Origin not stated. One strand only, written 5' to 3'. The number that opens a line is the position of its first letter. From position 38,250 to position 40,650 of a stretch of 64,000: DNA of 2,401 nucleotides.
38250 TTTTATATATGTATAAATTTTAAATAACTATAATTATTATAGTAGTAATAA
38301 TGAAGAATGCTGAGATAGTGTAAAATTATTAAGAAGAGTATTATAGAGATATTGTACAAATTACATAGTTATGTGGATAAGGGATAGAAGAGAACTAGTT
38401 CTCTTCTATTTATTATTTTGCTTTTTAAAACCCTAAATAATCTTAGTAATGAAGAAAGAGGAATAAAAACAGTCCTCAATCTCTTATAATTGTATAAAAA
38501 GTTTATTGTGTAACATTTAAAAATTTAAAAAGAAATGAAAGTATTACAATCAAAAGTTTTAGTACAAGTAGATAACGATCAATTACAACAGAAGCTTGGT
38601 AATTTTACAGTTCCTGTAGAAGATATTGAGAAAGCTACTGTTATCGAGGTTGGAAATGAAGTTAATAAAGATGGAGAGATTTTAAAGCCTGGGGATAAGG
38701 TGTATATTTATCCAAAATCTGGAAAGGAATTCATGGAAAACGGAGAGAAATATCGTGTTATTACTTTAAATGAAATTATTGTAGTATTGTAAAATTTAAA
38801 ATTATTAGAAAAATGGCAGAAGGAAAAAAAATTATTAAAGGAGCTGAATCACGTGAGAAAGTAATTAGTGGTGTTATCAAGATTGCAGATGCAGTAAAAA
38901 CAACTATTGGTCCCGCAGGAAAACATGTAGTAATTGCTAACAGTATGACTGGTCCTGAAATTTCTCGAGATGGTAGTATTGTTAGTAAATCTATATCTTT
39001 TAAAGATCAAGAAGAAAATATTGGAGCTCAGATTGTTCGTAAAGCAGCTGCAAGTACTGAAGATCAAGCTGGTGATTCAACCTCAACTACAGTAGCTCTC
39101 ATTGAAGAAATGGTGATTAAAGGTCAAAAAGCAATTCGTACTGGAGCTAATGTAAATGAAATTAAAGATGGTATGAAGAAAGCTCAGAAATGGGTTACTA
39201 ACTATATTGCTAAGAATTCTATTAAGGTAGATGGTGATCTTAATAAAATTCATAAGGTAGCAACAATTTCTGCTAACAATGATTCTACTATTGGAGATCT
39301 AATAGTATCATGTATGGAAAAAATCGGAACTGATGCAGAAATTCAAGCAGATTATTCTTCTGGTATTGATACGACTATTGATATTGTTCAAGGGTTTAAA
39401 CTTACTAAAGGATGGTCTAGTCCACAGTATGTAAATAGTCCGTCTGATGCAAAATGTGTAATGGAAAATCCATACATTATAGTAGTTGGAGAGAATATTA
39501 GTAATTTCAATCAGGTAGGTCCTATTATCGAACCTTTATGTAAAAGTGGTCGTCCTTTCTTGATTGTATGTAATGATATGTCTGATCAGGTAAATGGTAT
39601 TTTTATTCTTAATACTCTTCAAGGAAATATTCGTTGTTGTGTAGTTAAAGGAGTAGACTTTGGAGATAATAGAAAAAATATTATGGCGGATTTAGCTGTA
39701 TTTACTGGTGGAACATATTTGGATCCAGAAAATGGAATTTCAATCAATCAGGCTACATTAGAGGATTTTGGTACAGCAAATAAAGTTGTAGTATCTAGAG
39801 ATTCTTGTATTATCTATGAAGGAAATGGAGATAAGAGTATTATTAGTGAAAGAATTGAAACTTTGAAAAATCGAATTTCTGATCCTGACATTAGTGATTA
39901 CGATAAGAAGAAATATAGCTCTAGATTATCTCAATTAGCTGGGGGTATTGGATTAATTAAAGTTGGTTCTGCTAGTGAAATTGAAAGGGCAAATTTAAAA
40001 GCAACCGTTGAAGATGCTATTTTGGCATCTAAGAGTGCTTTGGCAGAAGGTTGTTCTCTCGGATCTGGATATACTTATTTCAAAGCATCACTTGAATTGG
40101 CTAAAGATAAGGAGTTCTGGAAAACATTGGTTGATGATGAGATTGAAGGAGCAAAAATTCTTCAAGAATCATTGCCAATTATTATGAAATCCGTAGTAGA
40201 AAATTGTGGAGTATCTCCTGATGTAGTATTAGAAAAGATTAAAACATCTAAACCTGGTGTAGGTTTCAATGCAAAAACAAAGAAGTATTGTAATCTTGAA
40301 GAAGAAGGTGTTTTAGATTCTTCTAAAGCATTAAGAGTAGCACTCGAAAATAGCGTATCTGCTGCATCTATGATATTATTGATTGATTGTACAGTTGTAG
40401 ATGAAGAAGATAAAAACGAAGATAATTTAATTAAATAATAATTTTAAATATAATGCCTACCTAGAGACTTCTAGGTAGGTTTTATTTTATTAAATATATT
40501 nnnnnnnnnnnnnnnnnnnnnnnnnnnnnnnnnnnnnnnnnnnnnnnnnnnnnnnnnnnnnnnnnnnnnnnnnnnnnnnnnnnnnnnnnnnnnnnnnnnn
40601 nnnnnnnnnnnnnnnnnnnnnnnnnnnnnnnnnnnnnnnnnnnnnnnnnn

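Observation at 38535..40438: Phage carries both GroES and GroEL homologs; the GroEL lacks the GGM tail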

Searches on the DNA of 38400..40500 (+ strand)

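Call 5: search_dna_similar(query=window:38400-40500:+, collection=phages, mode=near, max_rows=20)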
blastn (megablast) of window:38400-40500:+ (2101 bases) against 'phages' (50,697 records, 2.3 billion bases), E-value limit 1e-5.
No match.

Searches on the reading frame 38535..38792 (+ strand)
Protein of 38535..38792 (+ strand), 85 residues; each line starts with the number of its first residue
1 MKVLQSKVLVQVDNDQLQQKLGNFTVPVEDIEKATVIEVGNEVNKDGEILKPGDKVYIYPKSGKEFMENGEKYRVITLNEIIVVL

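Call 3: search_protein_families(library=pfam, proteins=[window:38535-38792:+], max_evalue=0.01)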
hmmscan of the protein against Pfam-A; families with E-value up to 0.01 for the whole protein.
window:38535-38792:+ (85 aa): 2 families
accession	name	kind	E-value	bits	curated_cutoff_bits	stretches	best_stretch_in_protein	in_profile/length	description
PF00166.26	Cpn10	-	1.1e-06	29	21.1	1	2-84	3-92/93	Chaperonin 10 Kd subunit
PF04415.17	DUF515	-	0.0021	17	29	1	19-64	242-285/449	Protein of unknown function (DUF515)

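Call 4: search_protein_families(library=phrogs, proteins=[window:38535-38792:+], max_evalue=0.001)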
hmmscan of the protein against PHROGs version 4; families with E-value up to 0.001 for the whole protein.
window:38535-38792:+ (85 aa): 1 family
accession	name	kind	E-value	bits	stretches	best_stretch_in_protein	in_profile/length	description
phrog_3188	-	other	2.5e-05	25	1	1-84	3-93/96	co-chaperonin GroES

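Call 11: search_dna_similar(query=window:38535-38792:+, collection=phages, mode=protein, max_rows=40, max_evalue=1)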
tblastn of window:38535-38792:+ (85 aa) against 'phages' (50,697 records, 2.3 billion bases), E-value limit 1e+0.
No match.

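Call 47: find_homologous_proteins(query=window:38535-38792:+, max_evalue=0.001)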
Query window:38535-38792:+ (85 aa): 25 proteins with E <= 0.001 among 26 candidates.
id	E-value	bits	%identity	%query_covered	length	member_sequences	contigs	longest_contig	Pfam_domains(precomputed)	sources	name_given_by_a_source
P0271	1.5e-45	170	99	100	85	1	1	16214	PF00166.27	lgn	-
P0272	3.6e-45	169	98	100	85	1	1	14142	PF00166.27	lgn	-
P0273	5.1e-45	168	99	100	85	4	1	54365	PF00166.27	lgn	-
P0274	1.3e-44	167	99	100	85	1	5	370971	PF00166.27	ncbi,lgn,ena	-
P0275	1.4e-41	157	92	100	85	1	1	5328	PF00166.27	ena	-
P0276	1.8e-24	103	66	100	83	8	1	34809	-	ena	-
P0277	4.1e-23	99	65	100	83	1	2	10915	-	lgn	-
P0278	1.8e-21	94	60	100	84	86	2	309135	PF00166.27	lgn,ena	-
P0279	2.7e-21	93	64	100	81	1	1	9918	-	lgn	-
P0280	2.7e-21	93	64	100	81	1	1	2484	-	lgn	-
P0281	2.7e-21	93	64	100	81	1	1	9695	-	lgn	-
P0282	3.6e-21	93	64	100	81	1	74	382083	-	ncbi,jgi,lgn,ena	jgi:hypothetical protein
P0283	5.0e-21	92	64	100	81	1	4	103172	-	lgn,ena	-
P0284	1.3e-20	91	62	100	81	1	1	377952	-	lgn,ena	-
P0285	2.0e-20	90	62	100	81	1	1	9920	-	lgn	-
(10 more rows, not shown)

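Call 48: find_encoding_contigs(protein=P0274, flank=3000, max_places=5)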
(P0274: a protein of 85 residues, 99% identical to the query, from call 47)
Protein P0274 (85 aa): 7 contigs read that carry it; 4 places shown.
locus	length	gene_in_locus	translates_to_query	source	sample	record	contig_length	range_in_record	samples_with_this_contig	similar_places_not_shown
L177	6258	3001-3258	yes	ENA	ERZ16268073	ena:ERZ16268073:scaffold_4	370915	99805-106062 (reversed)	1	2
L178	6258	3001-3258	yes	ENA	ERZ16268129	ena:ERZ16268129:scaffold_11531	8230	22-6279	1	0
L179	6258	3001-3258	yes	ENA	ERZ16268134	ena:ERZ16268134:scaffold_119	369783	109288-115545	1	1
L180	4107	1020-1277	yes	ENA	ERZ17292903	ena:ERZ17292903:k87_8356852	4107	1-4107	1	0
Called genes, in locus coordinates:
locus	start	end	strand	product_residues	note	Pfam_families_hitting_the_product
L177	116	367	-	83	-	-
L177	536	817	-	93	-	PF08960:STIV_B116-like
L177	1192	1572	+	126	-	-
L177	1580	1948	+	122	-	-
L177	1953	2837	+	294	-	-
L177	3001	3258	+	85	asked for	PF00166:Cpn10 (weak)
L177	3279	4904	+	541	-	PF00118:Cpn60_TCP1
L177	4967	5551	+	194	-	-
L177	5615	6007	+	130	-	-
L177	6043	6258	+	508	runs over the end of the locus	-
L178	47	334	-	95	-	-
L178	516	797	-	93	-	PF08960:STIV_B116-like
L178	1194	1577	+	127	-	-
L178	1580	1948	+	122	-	-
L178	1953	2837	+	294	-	-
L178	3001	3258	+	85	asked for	PF00166:Cpn10 (weak)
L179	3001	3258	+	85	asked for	PF00166:Cpn10 (weak)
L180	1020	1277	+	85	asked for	PF00166:Cpn10 (weak)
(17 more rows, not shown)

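Call 57: predict_structure(alignment_id=A2)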
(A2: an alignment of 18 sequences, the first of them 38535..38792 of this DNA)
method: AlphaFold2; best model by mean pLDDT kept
length: 85 residues; sequences in the alignment: 18
mean_pLDDT: 85.4   pTM: 0.72
mean pLDDT of the five models: 85.4, 82.1, 79.8, 75.0, 64.6
residues with pLDDT >= 90: 44; 70-90: 28; 50-70: 13; < 50: 0
segments of 3 or more residues with pLDDT < 50: none
pLDDT, mean of each block of 10 residues (from residue 1): 90 73 66 92 83 92 91 93 90
secondary structure, 60 per line:
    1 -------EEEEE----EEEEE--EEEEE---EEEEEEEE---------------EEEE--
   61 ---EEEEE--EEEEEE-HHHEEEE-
elements in order: E8-12 E17-21 E24-28 E32-39 E55-58 E64-68 E71-76 E81-84

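Call 61: fold_search(model_id=the predicted structure, library=pdb)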
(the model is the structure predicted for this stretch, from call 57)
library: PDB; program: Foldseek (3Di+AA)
matches with E <= 10: 343; with E <= 0.001: 28
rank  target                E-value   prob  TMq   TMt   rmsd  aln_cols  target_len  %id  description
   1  4pj1_U                2.6e-06  1.00  0.66  0.56   6.3        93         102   22  Crystal structure of the human mitochondrial chaperonin symmetrical 'football' complex (released 2015-04-29)
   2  1wnr_C                5.3e-06  1.00  0.72  0.73   3.8        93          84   24  Crystal structure of the Cpn10 from Thermus thermophilus HB8 (released 2004-12-07)
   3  1p3h_A                7.0e-06  1.00  0.69  0.60   5.9        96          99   24  Crystal Structure of the Mycobacterium tuberculosis chaperonin 10 tetradecamer (released 2003-07-15)
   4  4pj1_2                7.4e-06  1.00  0.65  0.54   6.4        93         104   22  Crystal structure of the human mitochondrial chaperonin symmetrical 'football' complex (released 2015-04-29)
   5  1wnr_G                7.8e-06  1.00  0.72  0.72   3.9        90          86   28  Crystal structure of the Cpn10 from Thermus thermophilus HB8 (released 2004-12-07)
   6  1p3h_B                8.2e-06  1.00  0.70  0.62   5.7        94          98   26  Crystal Structure of the Mycobacterium tuberculosis chaperonin 10 tetradecamer (released 2003-07-15)
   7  5opx_1                1.1e-04  1.00  0.70  0.65   4.4        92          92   20  Crystal structure of the GroEL mutant A109C in complex with GroES and ADP BeF2 (released 2018-01-10)
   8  8wuw_a                1.2e-04  1.00  0.72  0.66   4.1        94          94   28  Cryo-EM structure of H. thermophilus GroEL-GroES2 asymmetric football complex (released 2024-03-27)
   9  4v4o_P                1.3e-04  1.00  0.74  0.68   3.4        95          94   26  Crystal Structure of the Chaperonin Complex Cpn60/Cpn10/(ADP)7 from Thermus Thermophilus (released 2014-07-09)
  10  5opx_U                1.3e-04  1.00  0.71  0.66   4.4        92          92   20  Crystal structure of the GroEL mutant A109C in complex with GroES and ADP BeF2 (released 2018-01-10)
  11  5opx_R                1.3e-04  1.00  0.72  0.68   4.3        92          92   20  Crystal structure of the GroEL mutant A109C in complex with GroES and ADP BeF2 (released 2018-01-10)
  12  5opx_V                1.3e-04  1.00  0.72  0.66   4.2        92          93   20  Crystal structure of the GroEL mutant A109C in complex with GroES and ADP BeF2 (released 2018-01-10)
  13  5opx_O                1.3e-04  1.00  0.67  0.62   4.5        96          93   20  Crystal structure of the GroEL mutant A109C in complex with GroES and ADP BeF2 (released 2018-01-10)
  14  4pj1_P                1.3e-04  1.00  0.63  0.53   5.2        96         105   22  Crystal structure of the human mitochondrial chaperonin symmetrical 'football' complex (released 2015-04-29)
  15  1hx5_A                1.6e-04  1.00  0.68  0.70   5.3        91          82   26  Crystal structure of M. tuberculosis chaperonin-10 (released 2001-08-08)
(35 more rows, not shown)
